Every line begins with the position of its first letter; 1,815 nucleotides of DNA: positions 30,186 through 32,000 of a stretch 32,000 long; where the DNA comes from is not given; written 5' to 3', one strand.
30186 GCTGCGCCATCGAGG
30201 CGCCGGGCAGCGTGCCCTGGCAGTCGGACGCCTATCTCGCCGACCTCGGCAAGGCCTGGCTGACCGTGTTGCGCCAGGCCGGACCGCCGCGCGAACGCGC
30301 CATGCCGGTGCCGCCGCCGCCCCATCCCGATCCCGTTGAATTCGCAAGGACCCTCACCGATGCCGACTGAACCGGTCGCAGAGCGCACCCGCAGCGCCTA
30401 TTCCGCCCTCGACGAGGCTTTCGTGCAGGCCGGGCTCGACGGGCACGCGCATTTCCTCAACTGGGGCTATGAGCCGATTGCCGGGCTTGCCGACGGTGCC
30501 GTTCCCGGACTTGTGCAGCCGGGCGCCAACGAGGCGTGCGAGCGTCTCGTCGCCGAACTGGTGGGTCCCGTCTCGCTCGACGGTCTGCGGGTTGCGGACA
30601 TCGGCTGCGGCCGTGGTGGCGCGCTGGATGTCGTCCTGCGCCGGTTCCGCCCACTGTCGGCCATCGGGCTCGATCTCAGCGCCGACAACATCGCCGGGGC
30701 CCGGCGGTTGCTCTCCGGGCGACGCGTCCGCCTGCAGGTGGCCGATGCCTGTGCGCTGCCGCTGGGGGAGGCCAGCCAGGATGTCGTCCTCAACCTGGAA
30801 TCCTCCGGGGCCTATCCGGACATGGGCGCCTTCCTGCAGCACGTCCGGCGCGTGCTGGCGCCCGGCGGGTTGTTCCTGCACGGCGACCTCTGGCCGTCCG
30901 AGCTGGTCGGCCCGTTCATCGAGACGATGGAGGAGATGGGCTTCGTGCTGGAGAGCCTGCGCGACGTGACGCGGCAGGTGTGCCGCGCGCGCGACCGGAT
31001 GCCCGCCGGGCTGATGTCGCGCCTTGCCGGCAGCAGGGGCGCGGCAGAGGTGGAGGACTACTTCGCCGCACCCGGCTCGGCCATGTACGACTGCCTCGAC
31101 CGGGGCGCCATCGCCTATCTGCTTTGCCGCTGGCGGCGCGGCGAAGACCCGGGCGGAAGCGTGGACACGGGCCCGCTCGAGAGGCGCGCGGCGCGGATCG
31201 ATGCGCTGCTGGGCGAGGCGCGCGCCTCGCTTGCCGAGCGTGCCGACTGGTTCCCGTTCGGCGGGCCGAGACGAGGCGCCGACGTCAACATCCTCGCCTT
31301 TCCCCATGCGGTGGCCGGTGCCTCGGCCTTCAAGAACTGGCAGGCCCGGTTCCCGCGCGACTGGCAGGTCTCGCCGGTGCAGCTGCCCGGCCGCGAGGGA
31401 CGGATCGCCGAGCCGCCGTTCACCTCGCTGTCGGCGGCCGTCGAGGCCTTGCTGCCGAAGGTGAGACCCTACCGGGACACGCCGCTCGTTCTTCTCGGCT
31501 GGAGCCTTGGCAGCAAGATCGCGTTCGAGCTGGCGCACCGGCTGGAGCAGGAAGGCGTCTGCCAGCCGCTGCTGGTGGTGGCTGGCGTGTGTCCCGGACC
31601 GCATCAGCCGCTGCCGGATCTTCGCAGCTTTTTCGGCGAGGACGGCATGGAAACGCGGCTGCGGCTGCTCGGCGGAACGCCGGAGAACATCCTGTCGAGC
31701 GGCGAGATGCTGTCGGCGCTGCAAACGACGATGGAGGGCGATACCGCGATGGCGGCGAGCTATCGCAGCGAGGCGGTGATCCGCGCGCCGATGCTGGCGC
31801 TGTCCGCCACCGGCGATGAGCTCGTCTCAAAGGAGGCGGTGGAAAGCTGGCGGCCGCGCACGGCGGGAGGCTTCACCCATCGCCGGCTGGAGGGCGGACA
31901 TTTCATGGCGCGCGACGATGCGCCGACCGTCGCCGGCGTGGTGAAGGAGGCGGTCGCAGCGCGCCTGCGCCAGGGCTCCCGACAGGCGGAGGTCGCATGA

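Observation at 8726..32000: Polythiazoline metallophore-type PKS-NRPS cluster with a rearranged, non-canonical assembly line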

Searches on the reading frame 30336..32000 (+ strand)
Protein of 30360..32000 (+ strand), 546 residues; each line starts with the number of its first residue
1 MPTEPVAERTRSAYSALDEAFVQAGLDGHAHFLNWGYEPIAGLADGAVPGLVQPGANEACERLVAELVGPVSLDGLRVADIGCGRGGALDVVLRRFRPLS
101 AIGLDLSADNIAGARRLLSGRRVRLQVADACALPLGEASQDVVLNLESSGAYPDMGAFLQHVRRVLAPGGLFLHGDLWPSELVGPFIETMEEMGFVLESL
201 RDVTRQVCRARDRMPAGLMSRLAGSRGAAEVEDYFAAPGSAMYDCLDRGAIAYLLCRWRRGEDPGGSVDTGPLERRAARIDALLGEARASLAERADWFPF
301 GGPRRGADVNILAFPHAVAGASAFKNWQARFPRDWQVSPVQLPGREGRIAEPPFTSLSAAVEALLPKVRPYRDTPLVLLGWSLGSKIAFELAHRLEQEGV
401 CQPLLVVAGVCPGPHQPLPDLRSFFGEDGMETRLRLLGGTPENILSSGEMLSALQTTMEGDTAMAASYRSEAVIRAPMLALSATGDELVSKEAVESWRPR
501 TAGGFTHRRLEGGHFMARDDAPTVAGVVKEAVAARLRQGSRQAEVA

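Call 4: search_protein_families(library=pfam, proteins=[window:30336-31998:+], max_evalue=0.00001)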
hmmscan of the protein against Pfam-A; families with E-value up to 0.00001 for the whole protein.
window:30336-31998:+ (554 aa): 6 families
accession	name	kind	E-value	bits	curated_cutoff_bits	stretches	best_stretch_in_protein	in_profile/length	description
PF00975.26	Thioesterase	-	3.1e-31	109.8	26.4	1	319-534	3-220/226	Thioesterase domain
PF13649.12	Methyltransf_25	-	1.3e-14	55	27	1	86-178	1-97/97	Methyltransferase domain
PF08241.18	Methyltransf_11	-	1.7e-14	54.7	21.2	1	88-181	2-94/95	Methyltransferase domain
PF08242.18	Methyltransf_12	-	1.3e-11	45.5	30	1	88-180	2-98/98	Methyltransferase domain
PF13847.12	Methyltransf_31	-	9.3e-11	42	27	1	82-197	3-125/145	Methyltransferase domain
PF13489.12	Methyltransf_23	-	1.4e-09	38.3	27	1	66-184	7-118/164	Methyltransferase domain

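Call 16: find_encoding_contigs(protein=window:30360-32000:+, flank=10000, max_places=6)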
Protein window:30360-32000:+ (546 aa): no gene with exactly this product is on record in the collection.

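Call 17: find_homologous_proteins(query=window:30360-31997:+)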
Query window:30360-31997:+ (546 aa): 37 proteins with E <= 0.001 among 8000 candidates.
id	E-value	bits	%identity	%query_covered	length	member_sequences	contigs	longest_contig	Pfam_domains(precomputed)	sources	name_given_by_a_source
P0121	0.0e+0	1199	98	100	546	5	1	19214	PF13847.13,PF13489.13,PF13649.13,PF00975.27,PF08241.19,PF08242.19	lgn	-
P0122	0.0e+0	1121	91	100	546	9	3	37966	PF13847.13,PF13489.13,PF13649.13,PF00975.27,PF08241.19,PF08242.19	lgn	-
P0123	0.0e+0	1113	91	100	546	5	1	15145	PF13847.13,PF13489.13,PF13649.13,PF12697.14,PF00975.27,PF08241.19,PF08242.19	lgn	-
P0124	0.0e+0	1064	87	100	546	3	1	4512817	PF13847.13,PF13489.13,PF13649.13,PF12697.14,PF00975.27,PF08241.19,PF08242.19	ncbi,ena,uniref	uniref:alpha/beta fold hydrolase n=1 Tax=Stappia sp. TaxID=1870903 RepID=UPI003BABCE13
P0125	1.7e-215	735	63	97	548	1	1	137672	PF13847.13,PF13489.13,PF13649.13,PF12697.14,PF00975.27,PF08241.19,PF08242.19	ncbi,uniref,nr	ncbi:alpha/beta fold hydrolase [Rhizobium sp. FKY42]|uniref:alpha/beta fold hydrolase n=1 Tax=Rhizob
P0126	2.1e-212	725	63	97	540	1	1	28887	PF13847.13,PF13489.13,PF13649.13,PF00561.27,PF00975.27,PF08241.19,PF08242.19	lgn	-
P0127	7.2e-212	723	63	97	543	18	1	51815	PF13847.13,PF13489.13,PF13649.13,PF00975.27,PF08241.19,PF08242.19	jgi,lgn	jgi:surfactin synthase thioesterase subunit/SAM-dependent methyltransferase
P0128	2.3e-170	586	48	99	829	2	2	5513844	PF13847.13,PF13489.13,PF13649.13,PF12697.14,PF00975.27,PF12146.16,PF08241.19,PF08242.19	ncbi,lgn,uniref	ncbi:alpha/beta fold hydrolase [Rhodopseudomonas palustris]|uniref:Thioesterase n=1 Tax=Rhodopseudom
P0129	1.1e-164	567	51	96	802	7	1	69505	PF13847.13,PF13489.13,PF13649.13,PF00561.27,PF00975.27,PF08241.19,PF08242.19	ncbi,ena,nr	ncbi:hypothetical protein MZTS_05555 [Methylorubrum zatmanii]|nr:thioesterase domain-containing prot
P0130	3.9e-150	519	45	97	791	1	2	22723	PF13847.13,PF13489.13,PF13649.13,PF12697.14,PF00561.27,PF00975.27,PF08241.19,PF08242.19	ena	-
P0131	3.9e-145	503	42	97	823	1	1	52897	PF13847.13,PF13489.13,PF13649.13,PF12697.14,PF00975.27,PF12146.16,PF08241.19,PF08242.19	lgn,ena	-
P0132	2.4e-141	490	42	97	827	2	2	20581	PF13489.13,PF03959.20,PF13649.13,PF12697.14,PF00975.27,PF12146.16,PF08241.19,PF08242.19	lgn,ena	-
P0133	3.0e-134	467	42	96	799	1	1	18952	PF13847.13,PF13489.13,PF13649.13,PF12697.14,PF00561.27,PF00975.27,PF12146.16,PF08241.19,PF08242.19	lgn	-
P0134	1.5e-122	428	38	93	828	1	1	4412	PF13847.13,PF13489.13,PF02353.27,PF05175.21,PF13649.13,PF12697.14,PF00561.27,PF00975.27,PF12146.16,PF08241.19,PF08242.19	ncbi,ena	-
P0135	4.1e-120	420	39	93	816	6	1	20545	PF13847.13,PF13489.13,PF02353.27,PF05175.21,PF13649.13,PF12697.14,PF05148.22,PF00975.27,PF01209.25,PF08241.19,PF08242.19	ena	-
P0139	7.8e-110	386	40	97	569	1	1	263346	PF13847.13,PF13489.13,PF02353.27,PF05175.21,PF13649.13,PF00561.27,PF00975.27,PF01209.25,PF08241.19,PF08242.19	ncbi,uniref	ncbi:thioesterase domain-containing protein [Undibacterium sp. Di27W]|uniref:thioesterase domain-con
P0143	4.8e-100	354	39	94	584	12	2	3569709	PF13847.13,PF13489.13,PF13649.13,PF00561.27,PF00975.27,PF12146.16,PF08241.19,PF08242.19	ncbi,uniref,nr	ncbi:thioesterase domain-containing protein [Ralstonia solanacearum]|uniref:thioesterase domain-cont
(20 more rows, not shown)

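Call 19: find_encoding_contigs(protein=P0124, flank=10000, max_places=3)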
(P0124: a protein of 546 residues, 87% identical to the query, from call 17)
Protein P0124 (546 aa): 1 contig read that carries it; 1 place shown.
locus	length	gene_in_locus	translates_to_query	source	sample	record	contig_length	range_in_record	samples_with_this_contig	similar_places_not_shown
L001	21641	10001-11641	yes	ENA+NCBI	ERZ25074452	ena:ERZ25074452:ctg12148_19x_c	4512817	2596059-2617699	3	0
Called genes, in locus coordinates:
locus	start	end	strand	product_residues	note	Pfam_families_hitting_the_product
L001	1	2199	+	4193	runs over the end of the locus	PF00501:AMP-binding, PF23024:AMP-dom_DIP2-like, PF00550:PP-binding, PF00109:ketoacyl-synt, PF02801:Ketoacyl-synt_C, PF16197:KAsynt_C_assoc, PF00698:Acyl_transf_1, PF00106:adh_short, +14 more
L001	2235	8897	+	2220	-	PF00109:ketoacyl-synt, PF02801:Ketoacyl-synt_C, PF16197:KAsynt_C_assoc, PF13489:Methyltransf_23, PF08241:Methyltransf_11, PF08242:Methyltransf_12, PF13649:Methyltransf_25, PF13847:Methyltransf_31, +9 more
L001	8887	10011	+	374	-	PF01408:GFO_IDH_MocA, PF21390:Irp3-like_C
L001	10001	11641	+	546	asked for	PF13489:Methyltransf_23 (weak), PF08241:Methyltransf_11, PF08242:Methyltransf_12, PF13649:Methyltransf_25, PF13847:Methyltransf_31, PF12697:Abhydrolase_6, PF00975:Thioesterase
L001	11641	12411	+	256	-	PF00975:Thioesterase, PF12697:Abhydrolase_6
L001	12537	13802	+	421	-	PF07690:MFS_1, PF13000:Acatn, PF03092:BT1 (weak)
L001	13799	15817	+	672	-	PF07715:Plug, PF00593:TonB_dep_Rec_b-barrel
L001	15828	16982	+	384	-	PF01494:FAD_binding_3, PF07992:Pyr_redox_2 (faint), PF01494:FAD_binding_3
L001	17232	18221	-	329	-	PF04055:Radical_SAM, PF06968:BATS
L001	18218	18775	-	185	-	PF02632:BioY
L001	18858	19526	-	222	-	PF00392:GntR, PF07729:FCD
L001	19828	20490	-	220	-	PF13814:Replic_Relax (faint)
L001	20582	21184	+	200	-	PF00081:Sod_Fe_N, PF02777:Sod_Fe_C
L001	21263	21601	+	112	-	PF12797:Fer4_2 (faint), PF12837:Fer4_6 (faint), PF13237:Fer4_10 (faint), PF14697:Fer4_21 (faint), PF12838:Fer4_7 (weak), PF13187:Fer4_9 (weak), PF00037:Fer4, PF11953:DUF3470, +1 more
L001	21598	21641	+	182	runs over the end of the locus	PF01613:Flavin_Reduct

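Call 20: find_encoding_contigs(protein=P0122, flank=10000, max_places=3)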
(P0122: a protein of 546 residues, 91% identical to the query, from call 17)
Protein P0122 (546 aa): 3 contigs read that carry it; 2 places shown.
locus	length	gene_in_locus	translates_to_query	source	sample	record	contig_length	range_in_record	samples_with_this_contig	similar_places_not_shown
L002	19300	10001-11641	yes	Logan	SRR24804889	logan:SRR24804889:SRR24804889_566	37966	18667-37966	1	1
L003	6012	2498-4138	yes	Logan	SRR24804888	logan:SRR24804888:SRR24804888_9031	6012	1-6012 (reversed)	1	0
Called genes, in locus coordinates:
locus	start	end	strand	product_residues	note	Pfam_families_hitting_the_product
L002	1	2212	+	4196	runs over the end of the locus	PF00501:AMP-binding, PF23024:AMP-dom_DIP2-like, PF00550:PP-binding, PF00109:ketoacyl-synt, PF02801:Ketoacyl-synt_C, PF16197:KAsynt_C_assoc, PF00698:Acyl_transf_1, PF00106:adh_short, +13 more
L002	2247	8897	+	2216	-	PF00109:ketoacyl-synt, PF02801:Ketoacyl-synt_C, PF16197:KAsynt_C_assoc, PF13489:Methyltransf_23, PF08241:Methyltransf_11, PF08242:Methyltransf_12, PF13649:Methyltransf_25, PF22953:SpnB_Rossmann, +8 more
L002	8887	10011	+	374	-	PF01408:GFO_IDH_MocA, PF21390:Irp3-like_C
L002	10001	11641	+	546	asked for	PF13489:Methyltransf_23, PF08241:Methyltransf_11, PF08242:Methyltransf_12, PF13649:Methyltransf_25, PF13847:Methyltransf_31, PF00975:Thioesterase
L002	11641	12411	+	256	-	PF12697:Abhydrolase_6, PF00975:Thioesterase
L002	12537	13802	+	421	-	PF07690:MFS_1, PF13000:Acatn, PF03092:BT1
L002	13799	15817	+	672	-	PF07715:Plug, PF00593:TonB_dep_Rec_b-barrel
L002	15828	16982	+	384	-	PF01494:FAD_binding_3, PF01593:Amino_oxidase (faint), PF07992:Pyr_redox_2 (faint), PF13738:Pyr_redox_3 (faint), PF01494:FAD_binding_3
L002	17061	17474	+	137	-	PF00376:MerR, PF13411:MerR_1, PF09278:MerR-DNA-bind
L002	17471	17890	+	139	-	PF13442:Cytochrome_CBB3, PF00034:Cytochrom_C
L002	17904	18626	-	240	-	PF00005:ABC_tran, PF13304:AAA_21 (faint)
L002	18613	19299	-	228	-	?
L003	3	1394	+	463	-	?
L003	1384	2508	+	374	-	PF01408:GFO_IDH_MocA, PF21390:Irp3-like_C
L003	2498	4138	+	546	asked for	PF13489:Methyltransf_23, PF08241:Methyltransf_11, PF08242:Methyltransf_12, PF13649:Methyltransf_25, PF13847:Methyltransf_31, PF00975:Thioesterase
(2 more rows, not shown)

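Call 21: find_encoding_contigs(protein=P0143, flank=10000, max_places=2)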
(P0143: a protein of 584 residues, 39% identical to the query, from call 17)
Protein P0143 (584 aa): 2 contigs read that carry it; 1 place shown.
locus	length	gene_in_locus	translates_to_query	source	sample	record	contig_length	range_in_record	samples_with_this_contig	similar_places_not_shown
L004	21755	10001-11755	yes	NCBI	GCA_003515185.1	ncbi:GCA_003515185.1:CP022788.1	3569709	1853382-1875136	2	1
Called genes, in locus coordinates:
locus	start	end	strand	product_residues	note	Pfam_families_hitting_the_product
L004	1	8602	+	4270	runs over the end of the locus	PF00501:AMP-binding, PF23024:AMP-dom_DIP2-like, PF00550:PP-binding, PF00109:ketoacyl-synt, PF02801:Ketoacyl-synt_C, PF16197:KAsynt_C_assoc, PF00698:Acyl_transf_1, PF08659:KR, +12 more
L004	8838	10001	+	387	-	PF01408:GFO_IDH_MocA, PF21390:Irp3-like_C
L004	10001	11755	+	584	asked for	PF13489:Methyltransf_23, PF13847:Methyltransf_31, PF08241:Methyltransf_11, PF08242:Methyltransf_12 (weak), PF13649:Methyltransf_25, PF00561:Abhydrolase_1 (faint), PF00975:Thioesterase, PF12146:Hydrolase_4 (faint)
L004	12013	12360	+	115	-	-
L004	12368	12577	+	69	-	PF07866:DUF1653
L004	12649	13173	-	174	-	-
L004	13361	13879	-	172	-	-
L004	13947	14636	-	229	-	PF01656:CbiA, PF13500:AAA_26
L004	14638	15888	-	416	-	PF00155:Aminotran_1_2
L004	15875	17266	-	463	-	PF00202:Aminotran_3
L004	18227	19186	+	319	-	-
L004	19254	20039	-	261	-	PF00106:adh_short, PF13561:adh_short_C2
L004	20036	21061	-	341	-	PF00111:Fer2, PF00970:FAD_binding_6, PF00175:NAD_binding_1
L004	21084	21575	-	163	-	PF13577:SnoaL_4, PF00866:Ring_hydroxyl_B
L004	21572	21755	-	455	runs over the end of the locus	PF00355:Rieske, PF00848:Ring_hydroxyl_A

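Call 22: find_encoding_contigs(protein=P0139, flank=10000, max_places=2)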
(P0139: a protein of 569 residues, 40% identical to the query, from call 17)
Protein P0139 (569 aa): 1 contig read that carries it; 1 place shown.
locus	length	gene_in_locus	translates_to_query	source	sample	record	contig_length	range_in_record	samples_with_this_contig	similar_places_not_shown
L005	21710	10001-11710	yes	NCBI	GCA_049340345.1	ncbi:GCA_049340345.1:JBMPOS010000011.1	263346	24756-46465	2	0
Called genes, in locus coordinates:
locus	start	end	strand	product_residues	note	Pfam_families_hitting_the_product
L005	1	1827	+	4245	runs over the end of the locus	PF00501:AMP-binding, PF23024:AMP-dom_DIP2-like, PF00550:PP-binding, PF00109:ketoacyl-synt, PF02801:Ketoacyl-synt_C, PF16197:KAsynt_C_assoc, PF00698:Acyl_transf_1, PF08659:KR, +12 more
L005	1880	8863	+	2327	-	PF00109:ketoacyl-synt, PF00108:Thiolase_N, PF02801:Ketoacyl-synt_C, PF16197:KAsynt_C_assoc, PF22621:CurL-like_PKS_C, PF13489:Methyltransf_23, PF08241:Methyltransf_11, PF08242:Methyltransf_12, +7 more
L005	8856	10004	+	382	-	PF01408:GFO_IDH_MocA, PF21390:Irp3-like_C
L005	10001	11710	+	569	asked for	PF01209:Ubie_methyltran (weak), PF02353:CMAS (weak), PF13489:Methyltransf_23, PF08241:Methyltransf_11, PF08242:Methyltransf_12, PF13649:Methyltransf_25, PF13847:Methyltransf_31, PF00975:Thioesterase, +2 more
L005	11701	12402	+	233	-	PF22624:AASDHPPT_N, PF01648:ACPS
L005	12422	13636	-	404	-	PF03929:PepSY_TM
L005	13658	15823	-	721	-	PF07715:Plug, PF13505:OMP_b-brl (faint), PF00593:TonB_dep_Rec_b-barrel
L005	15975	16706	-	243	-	PF08021:FAD_binding_9, PF04954:SIP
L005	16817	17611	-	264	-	PF20703:nSTAND1 (weak), PF00005:ABC_tran, PF02463:SMC_N, PF13304:AAA_21 (faint)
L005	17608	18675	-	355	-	PF01032:FecCD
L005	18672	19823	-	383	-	PF01497:Peripla_BP_2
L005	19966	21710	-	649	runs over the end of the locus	PF07715:Plug, PF00593:TonB_dep_Rec_b-barrel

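Call 24: find_related_loci(query=A1, collection=genome_contigs, flank=10000)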
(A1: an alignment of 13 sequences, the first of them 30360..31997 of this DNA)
Query A1 (546 aa) in genome_contigs; peptide patterns used: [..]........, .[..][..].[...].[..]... (x = any residue, [..] = any of these).
152 stretches matched a pattern; 30 encode a relative of the query (tblastn E <= 1e-3); 29 distinct loci.
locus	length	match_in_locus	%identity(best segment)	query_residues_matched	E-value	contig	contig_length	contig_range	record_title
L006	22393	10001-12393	90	1-546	0e+0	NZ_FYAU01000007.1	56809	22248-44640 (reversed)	Stappia sp. TSB10P1A, whole genome shotgun sequence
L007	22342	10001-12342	87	1-546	0e+0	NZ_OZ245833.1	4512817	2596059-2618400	MAG: Stappia sp. isolate c34293d0-7391-468b-bd1f-a47200a021ac chromosome 1, complete sequence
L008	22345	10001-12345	89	1-546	0e+0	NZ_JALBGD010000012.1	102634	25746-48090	Stappia sp. WLB 29 Scaffold12, whole genome shotgun sequence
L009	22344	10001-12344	62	1-536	0e+0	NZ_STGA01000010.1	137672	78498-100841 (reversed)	Rhizobium sp. FKY42 NODE_12_length_137602_cov_108.981026, whole genome shotgun sequence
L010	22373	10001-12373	48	1-540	6e-150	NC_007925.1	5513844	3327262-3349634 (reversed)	Rhodopseudomonas palustris BisB18, complete sequence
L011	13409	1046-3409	51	10-543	5e-139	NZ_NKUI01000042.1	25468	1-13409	Methylorubrum zatmanii strain LMG 6087 Methylo-6087_S2_L001_R1_001__paired__contig_42, whole genome shotgun sequence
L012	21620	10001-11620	40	8-534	5e-115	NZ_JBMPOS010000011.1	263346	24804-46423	Undibacterium sp. Di27W NODE_11_length_263346_cov_34.099670_11, whole genome shotgun sequence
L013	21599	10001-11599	40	5-532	2e-112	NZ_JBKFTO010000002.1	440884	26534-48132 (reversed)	Pseudomonas sp. 18175 Scaffold2, whole genome shotgun sequence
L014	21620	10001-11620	40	8-534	7e-112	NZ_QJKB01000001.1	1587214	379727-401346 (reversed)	Undibacterium pigrum strain DSM 19792 Ga0244539_101, whole genome shotgun sequence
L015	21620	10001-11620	40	8-534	2e-110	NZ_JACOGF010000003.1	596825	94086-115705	Undibacterium hunanense strain CY18W NODE_3_length_596825_cov_25.524775_3, whole genome shotgun sequence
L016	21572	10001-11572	40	8-518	6e-109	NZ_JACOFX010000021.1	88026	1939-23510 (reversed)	Undibacterium umbellatum strain NL8W NODE_21_length_88026_cov_32.836722_21, whole genome shotgun sequence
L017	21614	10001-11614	40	8-532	2e-108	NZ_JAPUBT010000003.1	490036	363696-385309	Janthinobacterium sp. SUN073 contig3, whole genome shotgun sequence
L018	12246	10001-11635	39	4-544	1e-103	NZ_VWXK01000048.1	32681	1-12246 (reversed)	Pantoea sp. Ap-967 NODE_48_length_32681_cov_47.932113/0, whole genome shotgun sequence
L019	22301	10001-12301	37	14-533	2e-93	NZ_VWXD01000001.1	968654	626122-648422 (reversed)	Candidatus Pantoea formicae isolate Acro-805 NODE_1_length_968654_cov_71.848006, whole genome shotgun sequence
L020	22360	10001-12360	35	9-534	9e-92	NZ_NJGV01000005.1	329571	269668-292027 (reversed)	Herbaspirillum aquaticum strain IEH 4430 Scaffold4_1, whole genome shotgun sequence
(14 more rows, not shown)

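Call 38: find_encoding_contigs(protein=P0121, flank=10000, max_places=3)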
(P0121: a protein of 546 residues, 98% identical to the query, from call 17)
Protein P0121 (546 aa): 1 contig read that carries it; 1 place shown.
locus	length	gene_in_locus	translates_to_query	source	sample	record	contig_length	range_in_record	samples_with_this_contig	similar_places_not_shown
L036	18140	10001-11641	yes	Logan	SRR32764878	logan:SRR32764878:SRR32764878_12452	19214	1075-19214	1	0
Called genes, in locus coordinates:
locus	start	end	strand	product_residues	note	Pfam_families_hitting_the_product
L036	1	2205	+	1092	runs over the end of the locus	?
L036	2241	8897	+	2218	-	PF00109:ketoacyl-synt, PF02801:Ketoacyl-synt_C, PF16197:KAsynt_C_assoc, PF13489:Methyltransf_23, PF08241:Methyltransf_11, PF08242:Methyltransf_12, PF13649:Methyltransf_25, PF13847:Methyltransf_31, +10 more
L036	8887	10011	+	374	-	PF01408:GFO_IDH_MocA, PF21390:Irp3-like_C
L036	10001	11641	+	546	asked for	PF13489:Methyltransf_23, PF08241:Methyltransf_11, PF08242:Methyltransf_12, PF13649:Methyltransf_25, PF13847:Methyltransf_31, PF00975:Thioesterase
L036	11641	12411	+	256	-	PF00975:Thioesterase, PF12697:Abhydrolase_6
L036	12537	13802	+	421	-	PF07690:MFS_1, PF13000:Acatn, PF03092:BT1 (weak)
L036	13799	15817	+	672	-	PF07715:Plug, PF00593:TonB_dep_Rec_b-barrel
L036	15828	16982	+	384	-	PF01494:FAD_binding_3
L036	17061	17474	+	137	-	PF00376:MerR, PF13411:MerR_1, PF09278:MerR-DNA-bind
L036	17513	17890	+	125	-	PF00034:Cytochrom_C, PF13442:Cytochrome_CBB3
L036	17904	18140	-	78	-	?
